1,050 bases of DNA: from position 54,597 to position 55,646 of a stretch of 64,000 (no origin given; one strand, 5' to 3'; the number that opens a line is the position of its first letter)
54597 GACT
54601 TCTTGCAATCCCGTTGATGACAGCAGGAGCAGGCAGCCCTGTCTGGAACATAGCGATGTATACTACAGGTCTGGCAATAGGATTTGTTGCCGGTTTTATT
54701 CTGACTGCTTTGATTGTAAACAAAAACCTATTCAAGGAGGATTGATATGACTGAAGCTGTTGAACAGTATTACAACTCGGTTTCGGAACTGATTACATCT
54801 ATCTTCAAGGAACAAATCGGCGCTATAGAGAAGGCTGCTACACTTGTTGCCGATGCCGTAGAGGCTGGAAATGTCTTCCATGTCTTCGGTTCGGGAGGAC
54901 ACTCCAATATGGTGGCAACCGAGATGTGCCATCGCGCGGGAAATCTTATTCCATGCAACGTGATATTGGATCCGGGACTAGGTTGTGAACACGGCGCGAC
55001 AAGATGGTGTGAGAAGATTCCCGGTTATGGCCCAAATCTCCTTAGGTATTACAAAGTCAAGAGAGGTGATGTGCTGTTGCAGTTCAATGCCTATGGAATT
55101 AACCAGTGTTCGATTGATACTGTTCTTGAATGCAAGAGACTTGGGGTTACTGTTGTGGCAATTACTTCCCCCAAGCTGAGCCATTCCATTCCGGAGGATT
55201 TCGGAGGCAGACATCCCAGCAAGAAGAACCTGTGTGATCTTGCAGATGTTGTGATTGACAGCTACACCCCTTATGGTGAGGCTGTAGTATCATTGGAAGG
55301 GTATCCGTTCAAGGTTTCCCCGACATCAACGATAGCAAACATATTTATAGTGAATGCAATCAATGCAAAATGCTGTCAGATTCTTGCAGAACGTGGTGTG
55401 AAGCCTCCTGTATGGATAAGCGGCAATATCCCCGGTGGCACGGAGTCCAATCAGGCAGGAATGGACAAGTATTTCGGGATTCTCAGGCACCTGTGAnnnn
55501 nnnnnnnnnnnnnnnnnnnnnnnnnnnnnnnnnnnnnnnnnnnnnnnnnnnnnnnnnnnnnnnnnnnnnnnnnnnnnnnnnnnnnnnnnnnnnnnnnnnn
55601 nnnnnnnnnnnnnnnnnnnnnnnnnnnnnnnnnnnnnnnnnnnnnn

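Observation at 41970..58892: A lactate-oxidation (lct-like) module lacking a lactate permease is merged with a MurNAc/amino-sugar salvage module in one 17-gene same-strand cluster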

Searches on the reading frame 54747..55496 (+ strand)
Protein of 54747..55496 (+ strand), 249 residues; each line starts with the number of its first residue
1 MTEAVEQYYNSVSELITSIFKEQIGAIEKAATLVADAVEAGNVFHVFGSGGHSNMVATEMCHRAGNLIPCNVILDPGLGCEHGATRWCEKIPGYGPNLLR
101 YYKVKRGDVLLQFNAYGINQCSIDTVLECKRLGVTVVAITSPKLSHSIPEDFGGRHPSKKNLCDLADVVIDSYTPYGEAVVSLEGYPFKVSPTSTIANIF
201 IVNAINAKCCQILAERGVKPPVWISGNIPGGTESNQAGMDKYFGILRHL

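Call 4: search_protein_families(library=pfam, proteins=[window:54747-55496:+])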
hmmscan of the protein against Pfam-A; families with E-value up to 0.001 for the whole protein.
window:54747-55496:+ (249 aa): 1 family
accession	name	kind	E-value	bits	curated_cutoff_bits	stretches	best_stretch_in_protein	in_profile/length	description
PF13580.11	SIS_2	-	1.2e-34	119.8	27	1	7-141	1-138/138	SIS domain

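Call 6: search_protein_families(library=ncbifam, proteins=[window:54747-55496:+])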
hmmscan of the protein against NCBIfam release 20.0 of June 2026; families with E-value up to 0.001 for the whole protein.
window:54747-55496:+ (249 aa): 1 family
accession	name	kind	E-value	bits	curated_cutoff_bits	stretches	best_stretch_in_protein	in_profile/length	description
NF002805.0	PRK02947.1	subfamily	3.5e-68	229.4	135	1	4-249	3-246/247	sugar isomerase domain-containing protein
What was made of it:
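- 54747..55496 (+): SIS_2 / UPF0309 (NagS-family) protein 2; last gene of the island. NF002805 229 bits (call 6).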

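Call 22: find_homologous_proteins(query=window:54747-55496:+)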
Query window:54747-55496:+ (249 aa): 158 proteins with E <= 0.001 among 885 candidates; the best 120 are listed.
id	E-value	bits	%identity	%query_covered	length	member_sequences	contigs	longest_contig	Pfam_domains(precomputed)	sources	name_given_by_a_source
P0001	1.1e-155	535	93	100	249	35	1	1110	PF13580.12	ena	-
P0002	1.6e-144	498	85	100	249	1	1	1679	PF13580.12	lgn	-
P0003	7.3e-144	496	82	100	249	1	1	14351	PF13580.12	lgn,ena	-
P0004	2.8e-143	494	86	100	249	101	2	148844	PF13580.12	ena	-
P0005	3.8e-142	490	84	100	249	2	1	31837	PF13580.12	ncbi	-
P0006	1.4e-140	485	83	99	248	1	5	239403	PF13580.12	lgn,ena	-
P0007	4.2e-140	484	82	100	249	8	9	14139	PF13580.12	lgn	-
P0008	2.3e-138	478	82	99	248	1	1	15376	PF13580.12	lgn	-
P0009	3.0e-138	478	80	100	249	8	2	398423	PF13580.12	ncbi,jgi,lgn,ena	ncbi:MAG: sugar isomerase domain-containing protein [Sphaerochaetaceae bacterium]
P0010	2.8e-137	474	81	99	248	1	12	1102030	PF13580.12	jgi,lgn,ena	-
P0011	1.4e-136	472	81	100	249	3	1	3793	PF13580.12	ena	-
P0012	1.2e-135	469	81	100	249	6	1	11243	PF13580.12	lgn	-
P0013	1.4e-134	466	79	99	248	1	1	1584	PF13580.12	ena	-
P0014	5.0e-133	460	78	99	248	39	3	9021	PF13580.12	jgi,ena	-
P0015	1.5e-132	459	79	99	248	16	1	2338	PF13580.12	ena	-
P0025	8.7e-125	433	74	99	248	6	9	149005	PF13580.12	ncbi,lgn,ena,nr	ncbi:MAG: SIS domain-containing protein [Oscillospiraceae bacterium]|nr:SIS domain-containing protei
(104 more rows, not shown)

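Call 23: find_encoding_contigs(protein=P0004, flank=10000, max_places=2)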
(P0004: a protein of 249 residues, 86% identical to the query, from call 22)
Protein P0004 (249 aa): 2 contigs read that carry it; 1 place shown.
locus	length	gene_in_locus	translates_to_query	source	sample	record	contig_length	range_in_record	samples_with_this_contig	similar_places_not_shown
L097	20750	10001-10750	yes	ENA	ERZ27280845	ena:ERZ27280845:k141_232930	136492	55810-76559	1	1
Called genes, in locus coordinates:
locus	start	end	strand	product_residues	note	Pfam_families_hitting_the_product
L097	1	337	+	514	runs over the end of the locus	PF03853:YjeF_N, PF01256:Carb_kinase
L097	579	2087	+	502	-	PF00496:SBP_bac_5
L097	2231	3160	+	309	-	PF19300:BPD_transp_1_N, PF00528:BPD_transp_1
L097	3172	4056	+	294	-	PF12911:OppC_N, PF00528:BPD_transp_1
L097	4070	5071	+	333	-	PF00005:ABC_tran, PF13304:AAA_21 (weak), PF08352:oligo_HPY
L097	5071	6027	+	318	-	PF00005:ABC_tran, PF08352:oligo_HPY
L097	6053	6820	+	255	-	PF00756:Esterase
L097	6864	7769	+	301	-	PF13580:SIS_2 (weak), PF22198:GKRP_SIS_2 (weak), PF22645:GKRP_SIS_N, PF01380:SIS (weak), PF20741:GKRP-like_C (weak)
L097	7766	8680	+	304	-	PF01869:BcrAD_BadFG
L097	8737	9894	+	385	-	PF02378:PTS_EIIC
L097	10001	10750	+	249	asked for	PF13580:SIS_2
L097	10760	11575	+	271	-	PF01182:Glucosamine_iso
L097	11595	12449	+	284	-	PF01263:Aldose_epim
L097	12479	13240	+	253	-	PF13580:SIS_2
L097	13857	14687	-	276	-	PF00106:adh_short, PF01370:Epimerase, PF08659:KR, PF13561:adh_short_C2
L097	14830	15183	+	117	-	PF00302:CAT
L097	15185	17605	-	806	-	PF06165:GH94_b-supersand, PF17167:Glyco_hydro_94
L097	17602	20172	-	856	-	PF22666:Glyco_hydro_2_N2, PF00703:Glyco_hydro_2 (faint), PF17753:Ig_mannosidase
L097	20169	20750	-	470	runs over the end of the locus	PF00728:Glyco_hydro_20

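Call 24: find_encoding_contigs(protein=P0010, flank=10000, max_places=2)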
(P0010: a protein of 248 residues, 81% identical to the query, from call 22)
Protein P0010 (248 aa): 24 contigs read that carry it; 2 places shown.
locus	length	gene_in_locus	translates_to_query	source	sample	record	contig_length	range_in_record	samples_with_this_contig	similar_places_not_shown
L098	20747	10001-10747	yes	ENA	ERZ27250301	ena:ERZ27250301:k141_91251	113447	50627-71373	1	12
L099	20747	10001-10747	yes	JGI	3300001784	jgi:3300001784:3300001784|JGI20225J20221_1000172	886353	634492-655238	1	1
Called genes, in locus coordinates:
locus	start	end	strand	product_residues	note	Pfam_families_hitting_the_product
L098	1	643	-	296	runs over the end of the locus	PF01418:HTH_6, PF01380:SIS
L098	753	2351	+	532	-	PF00496:SBP_bac_5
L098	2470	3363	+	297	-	PF19300:BPD_transp_1_N, PF00528:BPD_transp_1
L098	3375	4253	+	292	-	PF12911:OppC_N, PF00528:BPD_transp_1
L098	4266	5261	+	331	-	PF00005:ABC_tran, PF13304:AAA_21, PF08352:oligo_HPY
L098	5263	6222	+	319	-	PF00005:ABC_tran, PF08352:oligo_HPY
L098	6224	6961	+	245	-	PF00756:Esterase, PF00326:Peptidase_S9 (weak)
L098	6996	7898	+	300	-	PF20741:GKRP-like_C (faint), PF13580:SIS_2 (weak), PF22198:GKRP_SIS_2 (weak), PF22645:GKRP_SIS_N, PF01380:SIS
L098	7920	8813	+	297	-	PF01869:BcrAD_BadFG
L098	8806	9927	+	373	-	PF02378:PTS_EIIC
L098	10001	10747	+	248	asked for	PF13580:SIS_2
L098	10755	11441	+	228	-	PF00392:GntR, PF07729:FCD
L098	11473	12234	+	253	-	PF13580:SIS_2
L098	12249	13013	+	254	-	PF01182:Glucosamine_iso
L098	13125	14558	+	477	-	PF00890:FAD_binding_2 (weak), PF07992:Pyr_redox_2 (faint), PF12831:FAD_oxidored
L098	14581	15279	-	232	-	PF02308:MgtC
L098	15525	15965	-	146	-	-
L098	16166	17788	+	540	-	PF00496:SBP_bac_5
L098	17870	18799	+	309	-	PF19300:BPD_transp_1_N, PF00528:BPD_transp_1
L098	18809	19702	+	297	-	PF12911:OppC_N, PF00528:BPD_transp_1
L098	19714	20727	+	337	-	PF00005:ABC_tran, PF13304:AAA_21 (weak), PF08352:oligo_HPY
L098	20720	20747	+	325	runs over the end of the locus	PF00005:ABC_tran, PF13304:AAA_21 (faint), PF08352:oligo_HPY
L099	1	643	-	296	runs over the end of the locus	PF01418:HTH_6, PF01380:SIS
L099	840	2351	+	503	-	PF00496:SBP_bac_5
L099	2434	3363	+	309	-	PF19300:BPD_transp_1_N, PF00528:BPD_transp_1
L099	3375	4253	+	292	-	PF12911:OppC_N, PF00528:BPD_transp_1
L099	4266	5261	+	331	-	PF00005:ABC_tran, PF13304:AAA_21, PF08352:oligo_HPY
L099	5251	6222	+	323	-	PF00005:ABC_tran, PF08352:oligo_HPY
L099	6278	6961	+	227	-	PF00756:Esterase, PF00326:Peptidase_S9 (weak)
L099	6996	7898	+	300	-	PF20741:GKRP-like_C (faint), PF13580:SIS_2 (weak), PF22198:GKRP_SIS_2 (weak), PF22645:GKRP_SIS_N, PF01380:SIS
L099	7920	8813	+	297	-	PF01869:BcrAD_BadFG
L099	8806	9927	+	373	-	PF02378:PTS_EIIC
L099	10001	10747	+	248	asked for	PF13580:SIS_2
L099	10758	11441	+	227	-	PF00392:GntR, PF07729:FCD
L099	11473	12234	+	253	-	PF13580:SIS_2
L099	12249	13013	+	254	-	-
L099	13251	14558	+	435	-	PF00890:FAD_binding_2 (weak), PF07992:Pyr_redox_2 (faint), PF12831:FAD_oxidored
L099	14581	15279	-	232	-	PF02308:MgtC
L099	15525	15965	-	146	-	-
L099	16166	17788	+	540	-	PF00496:SBP_bac_5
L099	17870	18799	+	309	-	PF19300:BPD_transp_1_N, PF00528:BPD_transp_1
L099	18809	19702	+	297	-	PF12911:OppC_N, PF00528:BPD_transp_1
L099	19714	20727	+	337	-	PF00005:ABC_tran, PF13304:AAA_21 (weak), PF08352:oligo_HPY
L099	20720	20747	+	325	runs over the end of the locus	PF00005:ABC_tran, PF13304:AAA_21 (faint), PF08352:oligo_HPY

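Call 25: find_encoding_contigs(protein=P0025, flank=10000, max_places=2)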
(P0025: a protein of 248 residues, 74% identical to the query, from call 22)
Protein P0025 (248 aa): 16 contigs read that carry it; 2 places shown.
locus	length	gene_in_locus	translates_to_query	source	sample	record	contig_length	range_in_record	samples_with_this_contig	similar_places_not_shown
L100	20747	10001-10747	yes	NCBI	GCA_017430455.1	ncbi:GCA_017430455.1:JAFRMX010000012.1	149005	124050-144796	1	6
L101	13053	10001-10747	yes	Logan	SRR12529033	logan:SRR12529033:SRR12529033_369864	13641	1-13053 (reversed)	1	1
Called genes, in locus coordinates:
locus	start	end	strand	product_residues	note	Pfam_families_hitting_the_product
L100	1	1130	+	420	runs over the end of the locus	PF01252:Peptidase_A8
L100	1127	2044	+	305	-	PF01479:S4, PF00849:PseudoU_synth_2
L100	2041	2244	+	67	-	-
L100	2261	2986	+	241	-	PF20720:nSTAND3 (weak)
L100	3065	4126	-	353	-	PF00356:LacI, PF00532:Peripla_BP_1, PF13407:Peripla_BP_4, PF13377:Peripla_BP_3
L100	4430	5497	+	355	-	-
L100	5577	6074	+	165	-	PF04290:DctQ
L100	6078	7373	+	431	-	PF06808:DctM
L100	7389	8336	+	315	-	PF13527:Acetyltransf_9 (faint), PF00583:Acetyltransf_1 (weak), PF13673:Acetyltransf_10 (faint), PF00583:Acetyltransf_1, PF13508:Acetyltransf_7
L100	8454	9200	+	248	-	PF01182:Glucosamine_iso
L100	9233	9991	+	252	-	PF13580:SIS_2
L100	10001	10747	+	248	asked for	PF13580:SIS_2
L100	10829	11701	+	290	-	PF01263:Aldose_epim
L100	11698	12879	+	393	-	PF01979:Amidohydro_1, PF07969:Amidohydro_3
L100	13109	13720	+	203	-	PF00717:Peptidase_S24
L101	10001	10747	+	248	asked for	PF13580:SIS_2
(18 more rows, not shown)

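Call 26: find_encoding_contigs(protein=P0005, flank=10000, max_places=2)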
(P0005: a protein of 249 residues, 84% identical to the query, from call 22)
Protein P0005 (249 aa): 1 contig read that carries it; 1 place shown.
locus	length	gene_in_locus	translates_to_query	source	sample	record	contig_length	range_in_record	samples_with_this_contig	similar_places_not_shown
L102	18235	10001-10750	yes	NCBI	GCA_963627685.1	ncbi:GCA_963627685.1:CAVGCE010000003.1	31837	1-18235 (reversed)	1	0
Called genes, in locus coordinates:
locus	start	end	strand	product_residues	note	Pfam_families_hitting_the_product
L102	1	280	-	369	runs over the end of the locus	PF00005:ABC_tran, PF02463:SMC_N (faint), PF13304:AAA_21 (faint)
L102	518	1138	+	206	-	-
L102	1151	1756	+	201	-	-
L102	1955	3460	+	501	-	PF00496:SBP_bac_5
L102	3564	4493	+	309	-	PF19300:BPD_transp_1_N, PF00528:BPD_transp_1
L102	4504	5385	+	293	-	PF12911:OppC_N, PF00528:BPD_transp_1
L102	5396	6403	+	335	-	PF00005:ABC_tran, PF13304:AAA_21 (weak), PF08352:oligo_HPY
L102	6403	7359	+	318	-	PF00005:ABC_tran, PF08352:oligo_HPY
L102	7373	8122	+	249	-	PF00756:Esterase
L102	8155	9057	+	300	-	PF13580:SIS_2, PF22198:GKRP_SIS_2 (weak), PF22645:GKRP_SIS_N, PF01380:SIS, PF20741:GKRP-like_C (weak), PF14555:UBA_4 (faint)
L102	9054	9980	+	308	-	PF01869:BcrAD_BadFG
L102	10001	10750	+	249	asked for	PF13580:SIS_2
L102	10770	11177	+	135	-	-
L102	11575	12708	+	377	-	PF02378:PTS_EIIC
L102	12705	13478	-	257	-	PF01182:Glucosamine_iso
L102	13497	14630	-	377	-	PF01979:Amidohydro_1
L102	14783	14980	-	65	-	-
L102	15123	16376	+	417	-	PF15515:MvaI_BcnI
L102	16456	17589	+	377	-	PF00145:DNA_methylase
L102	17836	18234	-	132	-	?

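Call 27: find_encoding_contigs(protein=P0006, flank=10000, max_places=2)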
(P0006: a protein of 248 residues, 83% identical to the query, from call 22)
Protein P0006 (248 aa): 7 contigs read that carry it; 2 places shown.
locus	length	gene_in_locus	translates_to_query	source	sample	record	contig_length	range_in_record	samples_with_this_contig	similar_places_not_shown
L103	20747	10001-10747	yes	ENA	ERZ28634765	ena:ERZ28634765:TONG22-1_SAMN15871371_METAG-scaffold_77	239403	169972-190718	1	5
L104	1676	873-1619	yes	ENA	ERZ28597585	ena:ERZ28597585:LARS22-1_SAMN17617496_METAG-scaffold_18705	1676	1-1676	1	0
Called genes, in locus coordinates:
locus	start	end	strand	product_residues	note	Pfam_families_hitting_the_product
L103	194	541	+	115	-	-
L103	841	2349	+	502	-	PF00496:SBP_bac_5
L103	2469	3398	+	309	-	PF19300:BPD_transp_1_N, PF00528:BPD_transp_1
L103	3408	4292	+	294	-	PF12911:OppC_N, PF00528:BPD_transp_1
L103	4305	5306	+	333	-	PF00005:ABC_tran, PF13304:AAA_21, PF08352:oligo_HPY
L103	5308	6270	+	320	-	PF00005:ABC_tran, PF08352:oligo_HPY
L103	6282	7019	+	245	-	PF00756:Esterase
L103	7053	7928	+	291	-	PF22198:GKRP_SIS_2 (weak), PF22645:GKRP_SIS_N, PF01380:SIS (weak), PF20741:GKRP-like_C (faint)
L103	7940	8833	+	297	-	PF01869:BcrAD_BadFG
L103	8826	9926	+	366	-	PF02378:PTS_EIIC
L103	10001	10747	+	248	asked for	PF13580:SIS_2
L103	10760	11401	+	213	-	-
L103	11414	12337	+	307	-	PF01263:Aldose_epim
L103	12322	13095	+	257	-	PF13580:SIS_2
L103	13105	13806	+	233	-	PF00392:GntR, PF07729:FCD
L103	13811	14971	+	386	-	PF13173:AAA_14, PF13635:DUF4143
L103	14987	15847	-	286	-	PF01418:HTH_6, PF01380:SIS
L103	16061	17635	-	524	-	PF07969:Amidohydro_3 (faint), PF01979:Amidohydro_1 (faint)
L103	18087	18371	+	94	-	PF14501:HATPase_c_5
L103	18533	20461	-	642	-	PF01547:SBP_bac_1, PF13416:SBP_bac_8, PF02872:5_nucleotid_C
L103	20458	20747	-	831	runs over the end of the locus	PF00512:HisKA, PF02518:HATPase_c, PF00072:Response_reg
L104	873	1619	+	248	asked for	PF13580:SIS_2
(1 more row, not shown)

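Call 28: find_encoding_contigs(protein=P0009, flank=10000, max_places=2)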
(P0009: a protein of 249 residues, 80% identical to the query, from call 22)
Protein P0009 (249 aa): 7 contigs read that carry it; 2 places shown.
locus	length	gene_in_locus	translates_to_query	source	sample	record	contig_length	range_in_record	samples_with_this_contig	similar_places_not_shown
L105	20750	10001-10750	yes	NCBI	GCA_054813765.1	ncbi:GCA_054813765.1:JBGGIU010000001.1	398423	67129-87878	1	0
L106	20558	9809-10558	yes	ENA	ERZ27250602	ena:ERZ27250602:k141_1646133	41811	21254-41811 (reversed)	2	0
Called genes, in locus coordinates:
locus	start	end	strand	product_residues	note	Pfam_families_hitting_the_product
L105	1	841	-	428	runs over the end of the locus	PF09861:Lar_N, PF21113:LarA_C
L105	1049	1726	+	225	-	PF00392:GntR, PF07729:FCD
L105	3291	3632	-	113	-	PF09827:CRISPR_Cas2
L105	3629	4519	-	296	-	PF01867:Cas_Cas1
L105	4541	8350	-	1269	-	PF13395:HNH_4, PF18541:RuvC_III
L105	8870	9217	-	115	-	-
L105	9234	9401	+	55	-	-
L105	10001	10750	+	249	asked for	PF13580:SIS_2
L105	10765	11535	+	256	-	PF01182:Glucosamine_iso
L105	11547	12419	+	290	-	PF01263:Aldose_epim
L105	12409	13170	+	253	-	PF13580:SIS_2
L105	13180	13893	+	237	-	PF00392:GntR, PF07729:FCD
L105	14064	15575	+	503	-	PF00496:SBP_bac_5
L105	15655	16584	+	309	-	PF19300:BPD_transp_1_N, PF00528:BPD_transp_1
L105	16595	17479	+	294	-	PF12911:OppC_N, PF00528:BPD_transp_1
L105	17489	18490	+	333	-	PF00005:ABC_tran, PF13304:AAA_21 (weak), PF08352:oligo_HPY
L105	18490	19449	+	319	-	PF00005:ABC_tran, PF08352:oligo_HPY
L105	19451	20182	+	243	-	PF00756:Esterase, PF02230:Abhydrolase_2 (faint)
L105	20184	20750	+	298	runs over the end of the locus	PF13580:SIS_2 (faint), PF22198:GKRP_SIS_2 (weak), PF22645:GKRP_SIS_N, PF01380:SIS (weak)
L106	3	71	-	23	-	?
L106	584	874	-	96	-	PF09827:CRISPR_Cas2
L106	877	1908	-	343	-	PF01867:Cas_Cas1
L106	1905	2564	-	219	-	PF01930:Cas_Cas4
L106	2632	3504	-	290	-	PF05107:Cas_Cas7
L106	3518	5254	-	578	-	PF09709:Cas_Csd1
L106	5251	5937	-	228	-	PF09704:Cas_Cas5d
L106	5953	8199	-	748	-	PF04851:ResIII, PF00270:DEAD, PF22590:Cas3-like_C_2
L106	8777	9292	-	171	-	-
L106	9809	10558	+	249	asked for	PF13580:SIS_2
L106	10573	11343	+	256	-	PF01182:Glucosamine_iso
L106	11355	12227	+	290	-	PF01263:Aldose_epim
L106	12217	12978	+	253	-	PF13580:SIS_2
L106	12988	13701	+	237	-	PF00392:GntR, PF07729:FCD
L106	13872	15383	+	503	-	PF00496:SBP_bac_5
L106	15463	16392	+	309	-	PF19300:BPD_transp_1_N, PF00528:BPD_transp_1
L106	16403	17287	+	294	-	PF12911:OppC_N, PF00528:BPD_transp_1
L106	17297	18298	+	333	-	PF00005:ABC_tran, PF13304:AAA_21 (weak), PF08352:oligo_HPY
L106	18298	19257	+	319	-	PF00005:ABC_tran, PF08352:oligo_HPY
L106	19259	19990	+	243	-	PF00756:Esterase, PF02230:Abhydrolase_2 (faint)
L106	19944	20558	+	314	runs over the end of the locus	PF13580:SIS_2 (faint), PF22198:GKRP_SIS_2 (weak), PF22645:GKRP_SIS_N, PF01380:SIS (weak)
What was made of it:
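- The island works as a free-standing unit in six other contigs (calls 23-28).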

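Call 61: search_solved_structures(query=window:54747-55496:+, max_evalue=0.00001)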
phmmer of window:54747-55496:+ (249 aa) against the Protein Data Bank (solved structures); distinct sequences matched with E-value up to 0.00001: 2.
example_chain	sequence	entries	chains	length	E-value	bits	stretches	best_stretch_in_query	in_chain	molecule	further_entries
3cvj_A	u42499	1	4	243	1e-30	110.4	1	2-237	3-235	Putative phosphoheptose isomerase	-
9eol_A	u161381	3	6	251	1.7e-30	109.7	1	7-242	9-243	UPF0309 protein SCO4393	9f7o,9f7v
